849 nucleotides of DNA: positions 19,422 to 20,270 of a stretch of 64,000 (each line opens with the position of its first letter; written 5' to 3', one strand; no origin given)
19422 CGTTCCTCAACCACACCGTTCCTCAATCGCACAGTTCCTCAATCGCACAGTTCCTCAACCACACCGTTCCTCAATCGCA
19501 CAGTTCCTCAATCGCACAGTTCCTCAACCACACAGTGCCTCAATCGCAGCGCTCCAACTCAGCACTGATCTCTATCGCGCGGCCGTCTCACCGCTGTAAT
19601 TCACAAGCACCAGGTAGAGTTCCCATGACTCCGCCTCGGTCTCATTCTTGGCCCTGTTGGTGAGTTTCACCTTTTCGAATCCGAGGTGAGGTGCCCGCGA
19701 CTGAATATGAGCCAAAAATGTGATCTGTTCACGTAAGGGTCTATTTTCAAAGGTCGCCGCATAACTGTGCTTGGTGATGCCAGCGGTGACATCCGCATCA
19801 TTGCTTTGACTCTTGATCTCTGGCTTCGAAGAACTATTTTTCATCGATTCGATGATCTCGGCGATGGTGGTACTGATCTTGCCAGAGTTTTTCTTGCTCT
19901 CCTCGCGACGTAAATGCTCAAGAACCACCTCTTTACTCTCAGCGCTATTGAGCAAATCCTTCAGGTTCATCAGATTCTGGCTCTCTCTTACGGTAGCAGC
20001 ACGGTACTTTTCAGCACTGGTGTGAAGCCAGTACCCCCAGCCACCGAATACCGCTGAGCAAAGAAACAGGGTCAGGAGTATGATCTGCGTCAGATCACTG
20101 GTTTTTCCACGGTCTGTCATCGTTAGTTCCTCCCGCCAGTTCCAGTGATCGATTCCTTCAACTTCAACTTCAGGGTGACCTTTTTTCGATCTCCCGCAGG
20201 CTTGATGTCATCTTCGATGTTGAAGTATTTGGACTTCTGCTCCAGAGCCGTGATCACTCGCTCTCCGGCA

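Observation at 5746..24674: Complete type II secretion system split into two convergent blocks around a Kelch/HEAT lipoprotein island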

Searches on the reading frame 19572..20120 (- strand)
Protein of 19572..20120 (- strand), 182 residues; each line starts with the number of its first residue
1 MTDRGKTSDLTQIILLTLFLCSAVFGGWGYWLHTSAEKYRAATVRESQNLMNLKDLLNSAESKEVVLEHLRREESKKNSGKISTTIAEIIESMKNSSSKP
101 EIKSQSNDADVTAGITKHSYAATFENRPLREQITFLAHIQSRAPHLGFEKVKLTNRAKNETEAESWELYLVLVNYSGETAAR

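Call 4: search_protein_families(library=pfam, proteins=[window:19572-20120:-], max_evalue=0.01)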
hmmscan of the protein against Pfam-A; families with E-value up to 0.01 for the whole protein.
window:19572-20120:- (182 aa): 0 families

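Call 7: search_protein_families(library=ncbifam, proteins=[window:19572-20120:-], max_evalue=0.01)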
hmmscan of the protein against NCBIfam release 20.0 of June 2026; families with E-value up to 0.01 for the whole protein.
window:19572-20120:- (182 aa): 1 family
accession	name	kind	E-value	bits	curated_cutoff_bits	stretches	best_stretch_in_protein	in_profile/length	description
TIGR02796.1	tolQ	equivalog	0.0022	17.8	221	1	7-147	9-137/216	protein TolQ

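Call 59: search_protein_families(library=pfam, proteins=[window:19572-20120:-], max_evalue=10)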
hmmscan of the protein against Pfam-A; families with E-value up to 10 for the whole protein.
window:19572-20120:- (182 aa): 0 families

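Call 100: search_solved_structures(query=A11, max_evalue=10)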
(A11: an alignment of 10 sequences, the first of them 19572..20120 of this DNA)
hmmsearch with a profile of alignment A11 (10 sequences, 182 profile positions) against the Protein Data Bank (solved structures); distinct sequences matched with E-value up to 10: 6.
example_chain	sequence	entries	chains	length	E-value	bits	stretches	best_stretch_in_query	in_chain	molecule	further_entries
9lvb_A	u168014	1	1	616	0.033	17.3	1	11-97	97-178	Auxin transporter protein 1,Soluble cytochrome b562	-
6zj3_Lx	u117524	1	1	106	0.33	14.1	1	53-98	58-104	Ribosomal protein eL36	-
8ub3_A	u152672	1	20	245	0.95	12.6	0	40-90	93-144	DpHF7 filament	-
5urw_11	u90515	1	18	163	1.2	12.3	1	61-134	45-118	Hcp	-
8glv_Ac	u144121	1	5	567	3.8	10.7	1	35-79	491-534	WD_REPEATS_REGION domain-containing protein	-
8ar0_A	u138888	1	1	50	4.4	10.4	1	13-37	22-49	Toll-like receptor 2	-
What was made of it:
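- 19572..20120 (-): GspM/PilO-like by position, size and N-terminal TM helix only. No family or PDB hit (calls 4, 59, 100).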
